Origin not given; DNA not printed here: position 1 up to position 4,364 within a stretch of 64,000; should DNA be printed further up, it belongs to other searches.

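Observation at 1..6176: Giant hydrolase/helical-repeat protein plus a coupled 652-aa unknown partner: candidate uncharacterised two-gene conflict (defence or toxin) module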

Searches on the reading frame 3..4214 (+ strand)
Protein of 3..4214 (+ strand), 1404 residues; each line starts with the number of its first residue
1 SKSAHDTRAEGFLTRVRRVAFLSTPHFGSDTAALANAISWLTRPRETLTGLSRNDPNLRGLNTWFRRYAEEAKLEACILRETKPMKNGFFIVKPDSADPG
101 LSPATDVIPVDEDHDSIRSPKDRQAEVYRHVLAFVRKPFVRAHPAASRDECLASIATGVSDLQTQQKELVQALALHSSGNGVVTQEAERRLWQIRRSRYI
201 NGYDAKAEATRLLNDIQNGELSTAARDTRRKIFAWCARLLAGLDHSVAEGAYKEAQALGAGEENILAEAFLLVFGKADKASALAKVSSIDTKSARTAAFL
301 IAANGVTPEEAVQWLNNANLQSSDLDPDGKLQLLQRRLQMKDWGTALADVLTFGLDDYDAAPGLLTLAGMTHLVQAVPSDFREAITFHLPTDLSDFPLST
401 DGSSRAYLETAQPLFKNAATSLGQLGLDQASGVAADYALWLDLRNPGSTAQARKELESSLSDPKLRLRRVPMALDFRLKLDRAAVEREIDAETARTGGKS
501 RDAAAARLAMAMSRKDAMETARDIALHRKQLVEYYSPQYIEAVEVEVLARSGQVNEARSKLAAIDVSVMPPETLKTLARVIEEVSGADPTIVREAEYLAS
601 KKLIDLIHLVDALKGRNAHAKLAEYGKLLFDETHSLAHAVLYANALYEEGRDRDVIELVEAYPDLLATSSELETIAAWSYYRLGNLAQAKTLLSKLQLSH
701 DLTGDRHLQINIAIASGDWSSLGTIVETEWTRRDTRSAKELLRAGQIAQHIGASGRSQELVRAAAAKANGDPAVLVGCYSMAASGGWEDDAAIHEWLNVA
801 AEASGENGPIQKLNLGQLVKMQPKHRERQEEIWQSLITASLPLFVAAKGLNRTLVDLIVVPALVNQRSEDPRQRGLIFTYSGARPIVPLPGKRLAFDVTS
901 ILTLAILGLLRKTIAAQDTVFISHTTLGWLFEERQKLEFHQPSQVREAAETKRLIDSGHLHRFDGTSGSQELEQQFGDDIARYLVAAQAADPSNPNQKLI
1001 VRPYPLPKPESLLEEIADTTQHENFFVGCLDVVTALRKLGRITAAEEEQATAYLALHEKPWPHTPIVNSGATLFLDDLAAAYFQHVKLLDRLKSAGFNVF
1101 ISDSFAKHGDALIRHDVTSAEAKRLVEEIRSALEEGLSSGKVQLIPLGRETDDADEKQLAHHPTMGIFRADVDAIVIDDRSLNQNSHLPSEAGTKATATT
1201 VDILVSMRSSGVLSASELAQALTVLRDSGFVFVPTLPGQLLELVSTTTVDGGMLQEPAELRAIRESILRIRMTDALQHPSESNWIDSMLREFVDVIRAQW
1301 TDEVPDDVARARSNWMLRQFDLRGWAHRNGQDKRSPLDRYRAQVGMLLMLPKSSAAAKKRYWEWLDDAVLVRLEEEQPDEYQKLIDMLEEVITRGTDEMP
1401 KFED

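Call 6: search_protein_families(library=pfam, proteins=[window:3-4214:+], max_evalue=1)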
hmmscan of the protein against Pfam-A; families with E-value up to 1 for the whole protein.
window:3-4214:+ (1404 aa): 4 families
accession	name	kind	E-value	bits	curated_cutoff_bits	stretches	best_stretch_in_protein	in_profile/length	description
PF24407.1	HTH_upst_double_PIN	-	6.5e-23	81.3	27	1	816-884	2-70/70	HTH_upstream_double_PIN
PF20698.3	PIN-TPR-GreABC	-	1e-15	58.6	27.8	2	1075-1186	2-136/138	PIN domain associated with the TPR-GreAB-C-PIN system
PF12895.13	ANAPC3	-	0.0026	18.5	27.2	1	626-695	13-81/82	Anaphase-promoting complex, cyclosome, subunit 3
PF13174.12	TPR_6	-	0.019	16.1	26.3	1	676-697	6-27/33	Tetratricopeptide repeat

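Call 7: search_protein_families(library=padloc, proteins=[window:3-4214:+], max_evalue=1)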
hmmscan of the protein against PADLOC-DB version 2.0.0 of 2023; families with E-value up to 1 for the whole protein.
window:3-4214:+ (1404 aa): 1 family
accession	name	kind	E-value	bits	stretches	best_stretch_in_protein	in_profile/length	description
PDLC02918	DUF626_VIII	-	3.2e-08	31.2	1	11-149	105-249/474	-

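Call 8: search_protein_families(library=ncbifam, proteins=[window:3-4214:+], max_evalue=1)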
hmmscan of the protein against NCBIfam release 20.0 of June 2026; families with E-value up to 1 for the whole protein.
window:3-4214:+ (1404 aa): 1 family
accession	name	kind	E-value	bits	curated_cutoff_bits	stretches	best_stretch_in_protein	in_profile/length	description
NF002576.0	PRK02227.1-5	equivalog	0.2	10.9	297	1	1080-1132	118-169/236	hypothetical protein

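Call 25: find_homologous_proteins(query=window:3-4214:+)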
Query window:3-4214:+ (1404 aa): 70 proteins with E <= 0.001 among 8000 candidates.
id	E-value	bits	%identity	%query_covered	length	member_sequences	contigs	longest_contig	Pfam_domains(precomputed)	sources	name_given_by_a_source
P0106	0.0e+0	3114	100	100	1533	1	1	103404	PF05057.21,PF24407.3,PF20698.4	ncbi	ncbi:MAG: hypothetical protein R3C52_10435 [Hyphomonadaceae bacterium]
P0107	0.0e+0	1531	51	100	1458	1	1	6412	PF24407.3,PF20698.4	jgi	jgi:hypothetical protein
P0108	0.0e+0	1463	48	100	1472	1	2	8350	PF05057.21,PF24407.3,PF20698.4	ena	-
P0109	0.0e+0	1376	46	100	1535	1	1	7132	PF24407.3,PF20698.4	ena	-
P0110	0.0e+0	1297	52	82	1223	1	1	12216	PF24407.3,PF20698.4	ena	-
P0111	0.0e+0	1282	45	99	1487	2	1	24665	PF24407.3,PF20698.4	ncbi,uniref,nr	ncbi:hypothetical protein OL599_24310 [Rhodovastum sp. RN2-1]|uniref:HTH domain-containing protein n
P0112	0.0e+0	1257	46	98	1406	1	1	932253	PF24407.3,PF20698.4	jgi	-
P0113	0.0e+0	1235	43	99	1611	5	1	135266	PF24407.3,PF20698.4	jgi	-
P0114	0.0e+0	1227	43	99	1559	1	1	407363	PF24407.3,PF20698.4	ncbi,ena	-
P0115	0.0e+0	1196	43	99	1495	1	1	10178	PF24407.3,PF20698.4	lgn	-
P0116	0.0e+0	1188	42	100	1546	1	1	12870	PF24407.3,PF20698.4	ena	-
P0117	0.0e+0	1169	42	99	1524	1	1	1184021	PF24407.3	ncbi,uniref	ncbi:hypothetical protein V5F59_04465 [Xanthobacter autotrophicus DSM 431]|uniref:HTH domain-contain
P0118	0.0e+0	1164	42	100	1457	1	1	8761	PF24407.3,PF20698.4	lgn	-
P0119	0.0e+0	1157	43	99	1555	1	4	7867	PF05057.21,PF24407.3,PF20698.4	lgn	-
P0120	0.0e+0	1151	41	100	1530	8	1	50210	PF24407.3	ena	-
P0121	0.0e+0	1145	41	99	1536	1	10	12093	PF05057.21,PF24407.3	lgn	-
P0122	0.0e+0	1124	41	99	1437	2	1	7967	PF24407.3,PF20698.4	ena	-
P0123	0.0e+0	1118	40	100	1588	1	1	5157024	PF24407.3,PF20698.4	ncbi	ncbi:esterase/lipase family protein [Methylobacterium sp. CM6241]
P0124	0.0e+0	1109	40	99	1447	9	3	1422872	PF24407.3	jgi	jgi:hypothetical protein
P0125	0.0e+0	1088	40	99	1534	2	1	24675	PF05057.21,PF24407.3,PF20698.4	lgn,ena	-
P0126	0.0e+0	1052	40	99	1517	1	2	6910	PF14559.13,PF05057.21,PF24407.3,PF20698.4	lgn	-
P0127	0.0e+0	1046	41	99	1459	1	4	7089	PF24407.3,PF20698.4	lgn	-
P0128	0.0e+0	1038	38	99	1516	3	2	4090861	PF24407.3,PF20698.4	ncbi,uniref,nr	ncbi:esterase/lipase family protein [Sinorhizobium fredii]|uniref:esterase/lipase family protein n=1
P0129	0.0e+0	1035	40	99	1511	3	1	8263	PF24407.3,PF20698.4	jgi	jgi:pimeloyl-ACP methyl ester carboxylesterase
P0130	0.0e+0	1034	38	100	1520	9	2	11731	PF24407.3,PF20698.4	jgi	jgi:hypothetical protein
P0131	0.0e+0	1030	39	99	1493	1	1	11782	PF24407.3,PF20698.4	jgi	-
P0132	0.0e+0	1027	40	98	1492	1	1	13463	PF24407.3,PF20698.4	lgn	-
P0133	0.0e+0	1024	39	98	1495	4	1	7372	PF24407.3,PF20698.4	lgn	-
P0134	1.6e-296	1005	38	100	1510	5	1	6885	PF24407.3,PF20698.4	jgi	jgi:hypothetical protein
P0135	2.5e-294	998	39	99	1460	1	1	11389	PF24407.3,PF20698.4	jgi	jgi:hypothetical protein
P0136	9.5e-290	983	37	98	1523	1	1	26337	PF05057.21,PF24407.3,PF20698.4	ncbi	-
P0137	1.1e-288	979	39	98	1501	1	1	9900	PF05057.21,PF24407.3,PF24096.3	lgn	-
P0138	7.2e-287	973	37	99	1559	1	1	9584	PF05057.21,PF24407.3,PF20698.4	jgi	jgi:pimeloyl-ACP methyl ester carboxylesterase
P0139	7.6e-287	973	37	100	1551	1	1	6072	PF05057.21,PF24407.3,PF20698.4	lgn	-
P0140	5.7e-285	967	38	99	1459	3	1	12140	PF24407.3,PF20698.4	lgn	-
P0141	1.1e-284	966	37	98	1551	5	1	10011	PF05057.21,PF12697.14,PF24407.3,PF20698.4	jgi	jgi:hypothetical protein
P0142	1.8e-283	962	39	99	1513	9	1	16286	PF24407.3,PF20698.4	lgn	-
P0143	2.4e-283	961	38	99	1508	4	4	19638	PF24407.3,PF20698.4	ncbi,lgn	-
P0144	1.1e-281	956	38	99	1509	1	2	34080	PF24407.3,PF20698.4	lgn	-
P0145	2.4e-281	955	38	99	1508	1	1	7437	PF24407.3,PF20698.4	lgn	-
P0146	2.0e-278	945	38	99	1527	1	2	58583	PF24407.3,PF20698.4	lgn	-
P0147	2.1e-273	928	37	99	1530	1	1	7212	PF24407.3,PF20698.4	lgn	-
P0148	1.9e-269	915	38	99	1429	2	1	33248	PF24407.3,PF20698.4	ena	-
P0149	1.9e-269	915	36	99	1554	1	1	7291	PF24407.3,PF20698.4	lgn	-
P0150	4.2e-269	914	35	99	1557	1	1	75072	PF05057.21,PF24407.3,PF20698.4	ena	-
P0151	9.1e-268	910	37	100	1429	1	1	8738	PF24407.3,PF20698.4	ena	-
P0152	1.0e-264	900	37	99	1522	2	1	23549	PF24407.3,PF20698.4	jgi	jgi:hypothetical protein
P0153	8.8e-263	893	36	99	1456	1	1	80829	PF24407.3,PF20698.4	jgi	jgi:hypothetical protein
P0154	5.6e-257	874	36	99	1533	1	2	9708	PF24407.3,PF20698.4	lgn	-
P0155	1.5e-244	833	37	86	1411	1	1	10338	PF24407.3,PF20698.4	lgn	-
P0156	2.3e-242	826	33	99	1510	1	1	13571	PF05057.21,PF24407.3,PF07819.20,PF20698.4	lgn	-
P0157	1.8e-241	823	33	100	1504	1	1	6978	PF05057.21,PF24407.3,PF07819.20,PF20698.4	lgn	-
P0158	4.5e-240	818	36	88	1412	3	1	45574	PF24407.3,PF20698.4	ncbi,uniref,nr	ncbi:HTH domain-containing protein [Mesorhizobium xinjiangense]|uniref:HTH domain-containing protein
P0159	4.0e-239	815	37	87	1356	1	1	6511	PF24407.3,PF20698.4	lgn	-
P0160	2.2e-234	799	40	73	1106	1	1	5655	PF24407.3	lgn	-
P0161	6.6e-234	798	36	86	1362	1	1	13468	PF24407.3,PF20698.4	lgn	-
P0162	5.6e-233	795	37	84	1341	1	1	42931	PF24407.3,PF20698.4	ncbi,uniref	ncbi:hypothetical protein NKJ74_27715 [Mesorhizobium sp. M0046]|uniref:HTH domain-containing protein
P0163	2.9e-231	789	40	75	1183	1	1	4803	PF24407.3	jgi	jgi:hypothetical protein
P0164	5.2e-230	785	33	98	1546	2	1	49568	PF12697.14,PF24407.3,PF20698.4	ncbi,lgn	-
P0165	6.3e-228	778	37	86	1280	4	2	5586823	PF24407.3,PF20698.4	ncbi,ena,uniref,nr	ncbi:HTH domain-containing protein [Martelella soudanensis]|uniref:HTH domain-containing protein n=1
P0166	1.2e-226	774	36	86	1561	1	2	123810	PF01048.27,PF24407.3,PF20698.4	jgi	jgi:nucleoside phosphorylase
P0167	4.4e-218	745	44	60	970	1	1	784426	PF05057.21,PF24407.3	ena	-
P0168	1.8e-213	730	35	86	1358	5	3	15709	PF24407.3,PF20698.4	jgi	jgi:hypothetical protein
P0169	6.0e-212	725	33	88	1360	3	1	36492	PF24407.3,PF20698.4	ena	-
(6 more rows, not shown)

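Call 27: search_protein_families(library=pfam, proteins=[P0106, P0166, P0158, P0165, P0169, P0161, P0168], max_evalue=0.01)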
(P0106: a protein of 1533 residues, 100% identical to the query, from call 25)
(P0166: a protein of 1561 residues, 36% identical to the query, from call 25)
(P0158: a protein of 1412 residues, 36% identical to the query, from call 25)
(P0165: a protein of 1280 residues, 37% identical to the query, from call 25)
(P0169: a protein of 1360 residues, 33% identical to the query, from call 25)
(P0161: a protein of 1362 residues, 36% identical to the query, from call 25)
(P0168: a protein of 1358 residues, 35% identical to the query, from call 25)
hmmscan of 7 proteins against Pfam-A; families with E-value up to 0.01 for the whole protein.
P0106 (1533 aa): 6 families
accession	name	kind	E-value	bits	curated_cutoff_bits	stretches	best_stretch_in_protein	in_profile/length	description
PF24407.1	HTH_upst_double_PIN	-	8.2e-23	81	27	1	945-1013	2-70/70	HTH_upstream_double_PIN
PF20698.3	PIN-TPR-GreABC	-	1.4e-15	58.2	27.8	2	1204-1315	2-136/138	PIN domain associated with the TPR-GreAB-C-PIN system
PF05057.20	DUF676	-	1.1e-06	28.8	20.3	1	30-161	8-131/217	Putative serine esterase (DUF676)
PF12697.13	Abhydrolase_6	-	0.0007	20.8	26.3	1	30-219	1-155/217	Alpha/beta hydrolase family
PF12895.13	ANAPC3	-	0.0022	18.7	27.2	1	755-824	13-81/82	Anaphase-promoting complex, cyclosome, subunit 3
PF10561.15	C2orf69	-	0.0091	15.8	25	0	103-158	192-246/301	C2orf69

P0166 (1561 aa): 4 families
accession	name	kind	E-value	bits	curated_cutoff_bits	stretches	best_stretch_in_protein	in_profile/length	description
PF24407.1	HTH_upst_double_PIN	-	3.9e-18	66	27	1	954-1023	1-70/70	HTH_upstream_double_PIN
PF01048.26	PNP_UDP_1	-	2.9e-16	60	25.1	1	52-245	37-232/233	Phosphorylase superfamily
PF20698.3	PIN-TPR-GreABC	-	2.8e-09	37.8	27.8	1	1037-1075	4-42/138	PIN domain associated with the TPR-GreAB-C-PIN system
PF12895.13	ANAPC3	-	0.0053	17.4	27.2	0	809-861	21-74/82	Anaphase-promoting complex, cyclosome, subunit 3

P0158 (1412 aa): 3 families
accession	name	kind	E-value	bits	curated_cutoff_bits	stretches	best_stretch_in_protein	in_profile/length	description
PF24407.1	HTH_upst_double_PIN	-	3.8e-22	78.8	27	1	814-882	1-69/70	HTH_upstream_double_PIN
PF20698.3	PIN-TPR-GreABC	-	1.6e-09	38.6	27.8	1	1074-1188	1-137/138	PIN domain associated with the TPR-GreAB-C-PIN system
PF04471.18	Mrr_cat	-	0.0026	18.3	21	1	14-103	5-87/115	Restriction endonuclease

P0165 (1280 aa): 2 families
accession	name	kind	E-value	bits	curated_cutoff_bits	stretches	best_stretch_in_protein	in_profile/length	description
PF24407.1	HTH_upst_double_PIN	-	4.8e-21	75.3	27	1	666-734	1-69/70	HTH_upstream_double_PIN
PF20698.3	PIN-TPR-GreABC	-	2.1e-09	38.2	27.8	1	943-1057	1-137/138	PIN domain associated with the TPR-GreAB-C-PIN system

P0169 (1360 aa): 2 families
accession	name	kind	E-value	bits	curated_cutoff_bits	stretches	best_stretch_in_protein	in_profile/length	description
PF24407.1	HTH_upst_double_PIN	-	2.7e-20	72.9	27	1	765-834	1-70/70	HTH_upstream_double_PIN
PF20698.3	PIN-TPR-GreABC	-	2.1e-12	47.9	27.8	2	1027-1107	1-101/138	PIN domain associated with the TPR-GreAB-C-PIN system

P0161 (1362 aa): 4 families
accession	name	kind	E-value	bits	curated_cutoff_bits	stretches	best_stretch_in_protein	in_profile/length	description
PF24407.1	HTH_upst_double_PIN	-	1.1e-26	93.4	27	1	765-834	1-70/70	HTH_upstream_double_PIN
PF20698.3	PIN-TPR-GreABC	-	3.9e-14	53.5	27.8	2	1026-1139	1-136/138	PIN domain associated with the TPR-GreAB-C-PIN system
PF13391.12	HNH_2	-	0.0013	19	21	1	44-84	12-56/66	HNH endonuclease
PF14559.12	TPR_19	-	0.0043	17.8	25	0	617-659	21-65/68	Tetratricopeptide repeat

P0168 (1358 aa): 5 families
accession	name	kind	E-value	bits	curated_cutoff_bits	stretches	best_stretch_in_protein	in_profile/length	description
PF24407.1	HTH_upst_double_PIN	-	9e-19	68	27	1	763-832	1-70/70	HTH_upstream_double_PIN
PF20698.3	PIN-TPR-GreABC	-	1.2e-07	32.5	27.8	1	846-886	2-42/138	PIN domain associated with the TPR-GreAB-C-PIN system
PF13391.12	HNH_2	-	5e-05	23.5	21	1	43-88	11-60/66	HNH endonuclease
PF13176.12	TPR_7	-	0.00082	19.7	27.9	0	597-617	11-31/36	Tetratricopeptide repeat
PF12895.13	ANAPC3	-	0.0021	18.8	27.2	0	565-643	2-80/82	Anaphase-promoting complex, cyclosome, subunit 3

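Call 44: search_protein_families(library=phrogs, proteins=[window:3-4214:+], max_evalue=0.001)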
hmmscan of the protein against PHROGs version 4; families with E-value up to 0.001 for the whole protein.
window:3-4214:+ (1404 aa): 0 families

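Call 50: find_encoding_contigs(protein=P0166, flank=8000, max_places=1)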
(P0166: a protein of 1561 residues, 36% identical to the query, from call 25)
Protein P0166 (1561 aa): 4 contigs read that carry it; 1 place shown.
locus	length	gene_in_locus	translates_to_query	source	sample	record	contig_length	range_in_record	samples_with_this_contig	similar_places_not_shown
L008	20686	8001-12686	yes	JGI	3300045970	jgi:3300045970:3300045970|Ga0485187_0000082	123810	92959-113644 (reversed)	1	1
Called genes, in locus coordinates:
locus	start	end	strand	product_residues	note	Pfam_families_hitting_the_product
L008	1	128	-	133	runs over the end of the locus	PF01479:S4 (faint), PF28601:HSP15_C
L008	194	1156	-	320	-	PF00294:PfkB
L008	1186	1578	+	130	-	-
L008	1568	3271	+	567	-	PF12729:4HB_MCP_1, PF00672:HAMP, PF00015:MCPsignal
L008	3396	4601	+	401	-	PF03462:PCRF, PF00472:RF-1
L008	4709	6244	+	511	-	PF01336:tRNA_anti-codon, PF00152:tRNA-synt_2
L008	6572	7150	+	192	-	-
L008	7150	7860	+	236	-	-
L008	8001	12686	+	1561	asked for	PF01048:PNP_UDP_1, PF24407:HTH_upst_double_PIN, PF20698:PIN-TPR-GreABC (faint)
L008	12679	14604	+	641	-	-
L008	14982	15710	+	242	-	PF05433:Rick_17kDa_Anti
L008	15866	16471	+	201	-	PF01553:Acyltransferase (weak)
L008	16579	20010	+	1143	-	PF02517:Rce1-like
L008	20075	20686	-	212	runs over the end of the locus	PF04299:FMN_bind_2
